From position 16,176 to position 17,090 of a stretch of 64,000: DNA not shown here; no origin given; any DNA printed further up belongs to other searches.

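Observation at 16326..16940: Stand-alone Clp N-terminal domain fused to a NusG C-terminal (KOW) domain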

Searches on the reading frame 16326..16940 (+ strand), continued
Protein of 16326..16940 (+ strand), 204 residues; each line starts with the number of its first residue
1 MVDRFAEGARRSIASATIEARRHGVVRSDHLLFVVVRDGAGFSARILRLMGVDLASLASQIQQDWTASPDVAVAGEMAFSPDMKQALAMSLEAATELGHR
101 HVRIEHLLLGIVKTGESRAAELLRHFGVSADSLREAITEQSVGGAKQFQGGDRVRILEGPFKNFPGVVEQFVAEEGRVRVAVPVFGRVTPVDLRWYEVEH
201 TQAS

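Call 44: search_dna_similar(query=window:16326-16937:+, collection=phages, mode=protein, max_rows=15)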
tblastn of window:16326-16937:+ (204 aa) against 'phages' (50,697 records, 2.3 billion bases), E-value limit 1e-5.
Records with a match: 26; places in all: 26; records where one place covers at least 80% of the query: 7.
Best place of each record, by identity: <60% 26.
By first word of the organism name: Bacteriophage 10; Listeria 6; Mycobacterium 4; Staphylococcus 2; Salmonella 2; Enterococcus 1; uncultured 1.
By host as written in the record: - 11; Listeria monocytogenes 6; Mycobacterium smegmatis mc2 155 2; Staphylococcus aureus 2; Homo sapiens 2; Enterococcus faecalis 1; Mycobacterium smegmatis str. MC2 155 1; Mycobacterium sp. 1.
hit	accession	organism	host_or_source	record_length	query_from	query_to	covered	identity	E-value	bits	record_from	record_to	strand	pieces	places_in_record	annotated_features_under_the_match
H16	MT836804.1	Bacteriophage sp.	human fecal samples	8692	5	199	96%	25.5%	9e-7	54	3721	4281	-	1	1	record has no annotation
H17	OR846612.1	Enterococcus phage Efs 1-1-1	Enterococcus faecalis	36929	1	165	81%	29.8%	9e-11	66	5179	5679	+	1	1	record has no annotation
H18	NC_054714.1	Mycobacterium phage Phabba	Mycobacterium smegmatis mc2 155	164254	1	174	85%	27.3%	8e-15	78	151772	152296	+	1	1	hypothetical protein (x2)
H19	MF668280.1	Mycobacterium phage Phabba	Mycobacterium smegmatis mc2 155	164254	1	174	85%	27.3%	8e-15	78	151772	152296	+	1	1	Clp family protein, ATPase domain | hypothetical protein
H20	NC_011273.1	Mycobacterium phage Myrna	Mycobacterium smegmatis str. MC2 155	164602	1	174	85%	26.1%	4e-12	70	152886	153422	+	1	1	251: gp251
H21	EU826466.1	Mycobacterium phage Myrna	Mycobacterium sp.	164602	1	174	85%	26.1%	4e-12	70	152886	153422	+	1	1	251: Clp family protein, ATPase domain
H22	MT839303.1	Bacteriophage sp.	human fecal samples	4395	23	199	87%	24.9%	4e-6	52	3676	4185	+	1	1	record has no annotation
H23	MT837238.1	Bacteriophage sp.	human fecal samples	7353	1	143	70%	27.8%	2e-6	53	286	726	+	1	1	record has no annotation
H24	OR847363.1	Listeria phage LM 4-11-1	Listeria monocytogenes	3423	1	155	76%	24.4%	4e-6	52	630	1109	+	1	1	record has no annotation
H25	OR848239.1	Listeria phage LM 4-14-1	Listeria monocytogenes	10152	1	155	76%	24.4%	5e-6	52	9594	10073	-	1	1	record has no annotation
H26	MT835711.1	Bacteriophage sp.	human fecal samples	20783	3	137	66%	27.7%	1e-6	54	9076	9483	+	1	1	record has no annotation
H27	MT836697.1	Bacteriophage sp.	human fecal samples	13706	5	133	63%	28.2%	2e-8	59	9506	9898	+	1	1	record has no annotation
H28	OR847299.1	Listeria phage LM 4-11-1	Listeria monocytogenes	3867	22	144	60%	29.4%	4e-11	67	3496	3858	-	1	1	record has no annotation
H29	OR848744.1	Listeria phage LM 4-14-1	Listeria monocytogenes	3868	22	144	60%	29.4%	4e-11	67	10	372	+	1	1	record has no annotation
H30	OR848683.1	Listeria phage LM 4-14-1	Listeria monocytogenes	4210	22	144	60%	29.4%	4e-11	67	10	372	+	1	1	record has no annotation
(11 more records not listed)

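Call 46: find_homologous_proteins(query=A1, max_evalue=0.001)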
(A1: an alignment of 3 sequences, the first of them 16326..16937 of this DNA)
Query A1 (3 sequences) (204 aa, profile of the alignment): 153 proteins with E <= 0.001 among 8000 candidates; the best 120 are listed.
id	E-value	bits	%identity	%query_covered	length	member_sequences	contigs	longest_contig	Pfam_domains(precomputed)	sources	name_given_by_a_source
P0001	3.5e-123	427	100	100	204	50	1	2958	PF02861.26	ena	-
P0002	1.9e-120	418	94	100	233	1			PF02861.26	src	-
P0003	5.8e-113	393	62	100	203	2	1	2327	PF02861.26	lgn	-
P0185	1.1e-30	125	37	75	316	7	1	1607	PF02861.26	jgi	jgi:ATP-dependent Clp protease ATP-binding subunit ClpA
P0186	2.0e-30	124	39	66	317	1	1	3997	PF02861.26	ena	-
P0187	3.4e-29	120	37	66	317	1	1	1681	PF02861.26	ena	-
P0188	3.9e-27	113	36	66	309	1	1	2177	PF02861.26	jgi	jgi:ATP-dependent Clp protease ATP-binding subunit ClpA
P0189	1.4e-26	111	38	66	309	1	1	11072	PF02861.26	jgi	jgi:ATP-dependent Clp protease ATP-binding subunit ClpA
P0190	2.6e-26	110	36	67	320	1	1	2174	PF02861.26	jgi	jgi:ATP-dependent Clp protease ATP-binding subunit ClpA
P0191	5.7e-26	109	37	66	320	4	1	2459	PF02861.26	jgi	-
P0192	7.8e-25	106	38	74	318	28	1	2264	PF02861.26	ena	-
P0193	3.6e-24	103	36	66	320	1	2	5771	PF02861.26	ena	-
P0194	1.4e-23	101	36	66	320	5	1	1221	PF02861.26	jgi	jgi:ATP-dependent Clp protease ATP-binding subunit ClpA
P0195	2.4e-23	101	32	72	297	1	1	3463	PF02861.26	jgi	jgi:ATP-dependent Clp protease ATP-binding subunit ClpA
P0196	5.7e-21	93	32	66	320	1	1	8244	PF02861.26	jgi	-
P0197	2.6e-20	91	33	67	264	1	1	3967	PF02861.26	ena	-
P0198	6.6e-20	89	33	69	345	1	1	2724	PF02861.26,PF26580.1,PF06689.20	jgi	jgi:hypothetical protein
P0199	1.6e-19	88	32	66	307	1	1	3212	PF02861.26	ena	-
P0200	3.3e-19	87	33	67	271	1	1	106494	PF02861.26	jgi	jgi:ATP-dependent Clp protease ATP-binding subunit ClpA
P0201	3.6e-19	87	38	66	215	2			PF02861.26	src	-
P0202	8.2e-19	86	37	67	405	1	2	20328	PF02861.26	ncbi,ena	-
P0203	8.9e-19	86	33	67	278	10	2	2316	PF02861.26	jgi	jgi:hypothetical protein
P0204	8.9e-19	86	33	68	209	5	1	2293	PF02861.26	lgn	-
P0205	9.7e-19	86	33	67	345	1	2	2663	PF02861.26,PF26580.1,PF06689.20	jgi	-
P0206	1.5e-18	85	30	67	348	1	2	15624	PF02861.26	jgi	-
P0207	1.7e-18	85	30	97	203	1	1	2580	PF02861.26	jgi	jgi:ATP-dependent Clp protease ATP-binding subunit ClpC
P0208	1.8e-18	85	29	98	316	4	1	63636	PF02861.26,PF00004.36,PF23569.2,PF13191.13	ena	-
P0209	3.0e-18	84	32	90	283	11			PF02861.26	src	-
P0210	3.6e-18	84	29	69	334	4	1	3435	PF02861.26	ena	-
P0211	1.5e-17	82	36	67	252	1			PF02861.26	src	-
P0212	2.3e-17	81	29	98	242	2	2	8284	PF02861.26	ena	-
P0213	7.3e-17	80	35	66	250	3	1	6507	PF02861.26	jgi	jgi:ATP-dependent Clp protease ATP-binding subunit ClpC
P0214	1.3e-16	79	31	74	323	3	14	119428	PF02861.26,PF01842.32,PF06689.20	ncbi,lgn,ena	-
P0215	3.0e-16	78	34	62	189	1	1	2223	PF02861.26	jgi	jgi:ATP-dependent Clp protease ATP-binding subunit ClpC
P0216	7.0e-16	76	30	51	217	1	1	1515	PF02861.26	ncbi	-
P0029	8.6e-16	76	33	64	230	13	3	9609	PF02861.26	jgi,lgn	jgi:hypothetical protein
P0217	1.0e-15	76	30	56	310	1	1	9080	PF02861.26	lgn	-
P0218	1.4e-15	75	33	68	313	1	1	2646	PF02861.26,PF13328.13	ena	-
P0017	1.5e-15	75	34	75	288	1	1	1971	PF02861.26,PF01042.27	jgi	jgi:enamine deaminase RidA (YjgF/YER057c/UK114 family)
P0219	1.6e-15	75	28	72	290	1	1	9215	PF02861.26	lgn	-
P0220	3.1e-15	74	33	57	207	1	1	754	PF02861.26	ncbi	-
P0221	4.1e-15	74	33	75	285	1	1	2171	PF02861.26,PF01042.27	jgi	jgi:enamine deaminase RidA (YjgF/YER057c/UK114 family)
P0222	4.9e-15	74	34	68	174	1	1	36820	PF02861.26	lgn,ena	-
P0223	6.0e-15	73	31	55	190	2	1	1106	PF02861.26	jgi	-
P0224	1.7e-14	72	36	44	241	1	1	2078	PF02861.26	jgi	jgi:hypothetical protein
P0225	1.9e-14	72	29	67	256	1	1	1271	PF02861.26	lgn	-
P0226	2.0e-14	72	31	50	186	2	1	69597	PF02861.26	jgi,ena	-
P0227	2.5e-14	71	29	58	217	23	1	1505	PF02861.26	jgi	jgi:ATP-dependent Clp protease ATP-binding subunit ClpA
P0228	6.2e-14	70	34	66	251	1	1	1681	PF02861.26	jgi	jgi:ATP-dependent Clp protease ATP-binding subunit ClpA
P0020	7.8e-14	70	35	67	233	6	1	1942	PF02861.26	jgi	jgi:transcriptional regulator with XRE-family HTH domain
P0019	7.9e-14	70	35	67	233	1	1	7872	PF02861.26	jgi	jgi:transcriptional regulator with XRE-family HTH domain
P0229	1.3e-13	69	39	25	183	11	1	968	PF02861.26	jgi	-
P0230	1.3e-13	69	35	42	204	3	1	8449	PF02861.26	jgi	-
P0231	1.4e-13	69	34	67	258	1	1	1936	PF02861.26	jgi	-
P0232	2.3e-13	68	28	70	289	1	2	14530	PF02861.26,PF00392.28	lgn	-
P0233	3.3e-13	68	32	67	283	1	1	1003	PF12840.14,PF02861.26,PF01022.27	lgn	-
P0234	3.9e-13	67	32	66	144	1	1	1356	PF02861.26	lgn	-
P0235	4.0e-13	67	31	69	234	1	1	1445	PF02861.26,PF15631.12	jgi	jgi:Clp amino terminal domain, pathogenicity island component/NTF2 fold immunity protein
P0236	6.4e-13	67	31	69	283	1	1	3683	PF02861.26,PF12680.14,PF14534.13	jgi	jgi:uncharacterized protein (TIGR02246 family)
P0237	6.6e-13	67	38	43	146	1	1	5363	PF02861.26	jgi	jgi:ATP-dependent Clp protease ATP-binding subunit ClpC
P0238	9.6e-13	66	29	67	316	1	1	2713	PF02861.26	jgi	jgi:hypothetical protein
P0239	1.2e-12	66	31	69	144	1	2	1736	PF02861.26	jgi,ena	-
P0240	1.6e-12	65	33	66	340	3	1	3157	PF02861.26,PF06689.20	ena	-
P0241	2.2e-12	65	33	55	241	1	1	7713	PF02861.26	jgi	jgi:ATP-dependent Clp protease ATP-binding subunit ClpA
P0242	2.2e-12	65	32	65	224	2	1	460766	PF02861.26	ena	-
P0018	2.9e-12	65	26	70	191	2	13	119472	PF02861.26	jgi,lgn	jgi:ATP-dependent Clp protease ATP-binding subunit ClpA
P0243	3.9e-12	64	29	97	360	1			PF02861.26,PF00004.36,PF23569.2,PF05621.18,PF13191.13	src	-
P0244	4.4e-12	64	30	67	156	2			PF02861.26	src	-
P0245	4.5e-12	64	54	30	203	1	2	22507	PF00467.36,PF02357.25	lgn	-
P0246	7.6e-12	63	30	66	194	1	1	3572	PF02861.26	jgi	jgi:ATP-dependent Clp protease ATP-binding subunit ClpC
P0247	1.2e-11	63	42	33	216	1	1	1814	PF02861.26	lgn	-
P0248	1.4e-11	62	34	27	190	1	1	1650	PF02861.26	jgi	jgi:ATP-dependent Clp protease ATP-binding subunit ClpA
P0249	1.7e-11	62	31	62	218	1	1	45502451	PF02861.26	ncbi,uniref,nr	ncbi:hypothetical protein MTR67_047583 [Solanum verrucosum]|uniref:Clp R domain-containing protein n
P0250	3.4e-11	61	28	71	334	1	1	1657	PF02861.26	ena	-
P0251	3.5e-11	61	55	16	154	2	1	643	PF02861.26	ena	-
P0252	4.8e-11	61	29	67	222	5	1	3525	PF02861.26,PF15631.12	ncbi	-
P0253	5.2e-11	60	27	66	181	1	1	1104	PF02861.26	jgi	jgi:ATP-dependent Clp protease ATP-binding subunit ClpA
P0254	5.3e-11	60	33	67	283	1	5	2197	PF02861.26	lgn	-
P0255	5.5e-11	60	36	67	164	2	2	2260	PF02861.26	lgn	-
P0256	6.3e-11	60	33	68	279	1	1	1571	PF02861.26,PF27540.1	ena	-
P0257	6.5e-11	60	28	68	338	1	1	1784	PF02861.26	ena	-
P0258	6.7e-11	60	33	67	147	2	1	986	PF02861.26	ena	-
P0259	8.3e-11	60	28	66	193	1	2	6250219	PF02861.26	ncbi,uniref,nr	ncbi:Clp protease N-terminal domain-containing protein [Micromonospora siamensis]|uniref:Clp amino t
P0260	1.1e-10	59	33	74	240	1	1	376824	PF02861.26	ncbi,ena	-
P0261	1.2e-10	59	30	87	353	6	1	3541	PF02861.26,PF06689.20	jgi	jgi:hypothetical protein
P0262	1.2e-10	59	33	62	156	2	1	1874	PF02861.26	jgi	jgi:ATP-dependent Clp protease ATP-binding subunit ClpC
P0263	1.5e-10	59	46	24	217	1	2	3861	PF02861.26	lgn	-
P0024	1.7e-10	59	31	63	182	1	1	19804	PF02861.26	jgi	-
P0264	2.2e-10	58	36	53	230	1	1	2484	PF02861.26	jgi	jgi:hypothetical protein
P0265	2.4e-10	58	32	72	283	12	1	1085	PF02861.26,PF27540.1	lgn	-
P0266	3.0e-10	58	32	66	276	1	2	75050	PF12840.14,PF02861.26,PF01022.27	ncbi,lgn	ncbi:MAG: metalloregulator ArsR/SmtB family transcription factor [Coleofasciculaceae cyanobacterium]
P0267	4.6e-10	57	29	71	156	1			PF02861.26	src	-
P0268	5.2e-10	57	26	63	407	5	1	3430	PF02861.26,PF00004.36,PF23569.2,PF17871.8,PF07728.21,PF05621.18,PF13191.13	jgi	-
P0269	7.9e-10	57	30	65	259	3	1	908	PF02861.26,PF22513.3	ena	-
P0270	1.1e-9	56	39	33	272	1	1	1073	PF02861.26,PF23569.2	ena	-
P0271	1.2e-9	56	24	69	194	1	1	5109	PF02861.26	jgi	jgi:ATP-dependent Clp protease ATP-binding subunit ClpA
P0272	1.8e-9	55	29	69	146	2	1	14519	PF02861.26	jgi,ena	jgi:ATP-dependent Clp protease ATP-binding subunit ClpC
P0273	2.4e-9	55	30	67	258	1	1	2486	PF02861.26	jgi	jgi:ATP-dependent Clp protease ATP-binding subunit ClpA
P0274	2.9e-9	55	33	67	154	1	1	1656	PF02861.26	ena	-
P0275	2.9e-9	55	34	29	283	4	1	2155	PF02861.26,PF27540.1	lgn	-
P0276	3.3e-9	55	28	52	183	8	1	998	PF02861.26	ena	-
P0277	4.5e-9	54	30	39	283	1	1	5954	PF02861.26,PF27540.1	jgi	jgi:ATP-dependent Clp protease ATP-binding subunit ClpA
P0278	4.7e-9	54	28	66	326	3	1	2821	PF02861.26,PF06689.20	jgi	-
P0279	6.0e-9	54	38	32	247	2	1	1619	PF02861.26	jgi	jgi:ATP-dependent Clp protease ATP-binding subunit ClpA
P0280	6.4e-9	54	41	29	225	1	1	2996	PF02861.26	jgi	jgi:ATP-dependent Clp protease ATP-binding subunit ClpA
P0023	7.2e-9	53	43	30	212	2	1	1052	PF02861.26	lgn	-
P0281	8.8e-9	53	33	59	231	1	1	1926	PF02861.26,PF00004.36,PF23569.2,PF13191.13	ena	-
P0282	9.1e-9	53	36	21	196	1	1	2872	PF02861.26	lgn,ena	-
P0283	9.1e-9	53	27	66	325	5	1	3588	PF02861.26,PF01613.25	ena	-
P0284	2.5e-8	52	25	43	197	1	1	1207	PF02861.26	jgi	jgi:ATP-dependent Clp protease ATP-binding subunit ClpA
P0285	2.6e-8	52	34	33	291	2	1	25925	PF02861.26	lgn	-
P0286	2.7e-8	52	39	32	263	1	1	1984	PF02861.26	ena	-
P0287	2.8e-8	51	30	65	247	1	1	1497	PF02861.26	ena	-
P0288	3.6e-8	51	39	29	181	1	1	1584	PF02861.26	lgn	-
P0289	4.1e-8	51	37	32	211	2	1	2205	PF02861.26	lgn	-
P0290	6.8e-8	50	31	57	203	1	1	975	PF02861.26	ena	-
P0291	7.7e-8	50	42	31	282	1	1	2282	PF02861.26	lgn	-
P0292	8.5e-8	50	41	27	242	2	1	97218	PF02861.26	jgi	jgi:hypothetical protein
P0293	8.7e-8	50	39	29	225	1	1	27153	PF02861.26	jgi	-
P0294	1.0e-7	50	35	30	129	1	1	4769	PF02861.26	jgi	jgi:ATP-dependent Clp protease ATP-binding subunit ClpA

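Call 63: search_protein_families(library=padloc, proteins=[window:16326-16937:+], max_evalue=0.01)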
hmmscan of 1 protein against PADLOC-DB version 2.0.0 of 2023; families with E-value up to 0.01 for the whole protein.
window:16326-16937:+ (204 aa): 0 families

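Call 64: search_protein_families(library=phrogs, proteins=[window:16326-16937:+, L002:846-1493:+, L002:391-630:+, L002:1468-1782:-, L004:230-877:-], max_evalue=0.001)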
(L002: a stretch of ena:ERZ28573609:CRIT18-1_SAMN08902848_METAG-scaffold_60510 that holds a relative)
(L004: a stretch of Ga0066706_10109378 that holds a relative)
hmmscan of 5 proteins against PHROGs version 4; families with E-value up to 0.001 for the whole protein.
window:16326-16937:+ (204 aa): 3 families
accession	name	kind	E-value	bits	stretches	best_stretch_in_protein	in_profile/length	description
phrog_35667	-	unknown function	1e-14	55.6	1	1-137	11-148/235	-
phrog_6386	-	transcription regulation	1.7e-09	38.7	1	146-199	124-177/179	transcription antiterminator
phrog_4871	-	other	2.4e-07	30.6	1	16-143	21-148/764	ATP-dependent protease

L002:846-1493:+ (215 aa): 3 families
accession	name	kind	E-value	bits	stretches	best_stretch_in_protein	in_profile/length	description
phrog_669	-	lysis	2.8e-07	29.2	1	69-171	926-1020/1946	endolysin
phrog_342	-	head and packaging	9.1e-07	28.2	1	80-174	32-115/1235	internal virion protein with endolysin domain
phrog_2013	-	tail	1.1e-05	25.4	1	58-170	462-562/657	lytic tail protein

L002:391-630:+ (79 aa): 0 families

L002:1468-1782:- (104 aa): 0 families

L004:230-877:- (215 aa): 0 families

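Call 65: search_protein_families(library=pfam, proteins=[L002:846-1493:+, L002:391-630:+, L002:1468-1782:-, L004:230-877:-, L007:429-1412:-, L005:219-1343:+, L001:3-140:-], max_evalue=0.01)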
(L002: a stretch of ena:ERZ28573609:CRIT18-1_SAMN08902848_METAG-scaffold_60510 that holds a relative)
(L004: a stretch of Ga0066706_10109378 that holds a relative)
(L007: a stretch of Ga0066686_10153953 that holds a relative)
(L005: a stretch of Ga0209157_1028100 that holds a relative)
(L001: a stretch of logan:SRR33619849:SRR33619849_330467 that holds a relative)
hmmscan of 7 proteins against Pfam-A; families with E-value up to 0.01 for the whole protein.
L002:846-1493:+ (215 aa): 1 family
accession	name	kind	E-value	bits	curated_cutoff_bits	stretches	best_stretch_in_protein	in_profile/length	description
PF01464.25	SLT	-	7.3e-13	48.6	21.3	1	68-172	4-99/117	Transglycosylase SLT domain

L002:391-630:+ (79 aa): 3 families
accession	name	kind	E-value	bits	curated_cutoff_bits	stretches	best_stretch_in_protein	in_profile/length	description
PF09723.15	Zn_ribbon_8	-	0.002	18.6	34.4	0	41-50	4-13/41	Zinc ribbon domain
PF08271.17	Zn_Ribbon_TF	-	0.0071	16.3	29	0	41-52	18-29/43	TFIIB zinc-binding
PF17283.8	Zn_ribbon_SprT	-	0.0077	16.7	28.1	0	40-53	2-15/38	SprT-like zinc ribbon domain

L002:1468-1782:- (104 aa): 0 families

L004:230-877:- (215 aa): 0 families

L007:429-1412:- (327 aa): 1 family
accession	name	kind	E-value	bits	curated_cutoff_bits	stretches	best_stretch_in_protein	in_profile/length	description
PF04392.18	ABC_sub_bind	-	1.6e-42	146.2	25.9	1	50-325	20-292/293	ABC transporter substrate binding protein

L005:219-1343:+ (374 aa): 0 families

L001:3-140:- (46 aa): 0 families

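Call 66: predict_structure(alignment_id=A4)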
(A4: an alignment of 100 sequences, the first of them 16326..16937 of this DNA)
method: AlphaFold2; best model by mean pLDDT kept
length: 204 residues; sequences in the alignment: 100
mean_pLDDT: 89.4   pTM: 0.76
mean pLDDT of the five models: 89.4, 88.0, 87.8, 85.2, 81.8
residues with pLDDT >= 90: 130; 70-90: 60; 50-70: 13; < 50: 1
segments of 3 or more residues with pLDDT < 50: none
pLDDT, mean of each block of 10 residues (from residue 1): 89 95 94 93 92 97 78 81 98 95 97 96 98 94 76 87 90 77 92 83 63
secondary structure, 60 per line:
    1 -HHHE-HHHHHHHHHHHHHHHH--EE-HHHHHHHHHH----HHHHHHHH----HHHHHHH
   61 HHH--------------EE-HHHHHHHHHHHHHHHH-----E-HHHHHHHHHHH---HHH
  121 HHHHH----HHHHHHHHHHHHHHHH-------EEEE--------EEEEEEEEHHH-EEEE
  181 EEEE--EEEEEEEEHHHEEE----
elements in order: H7-22 H28-37 H42-49 H54-63 H81-96 H104-114 H118-125 H130-145 E153-156 E165-172 E177-184 E187-194 E198-200
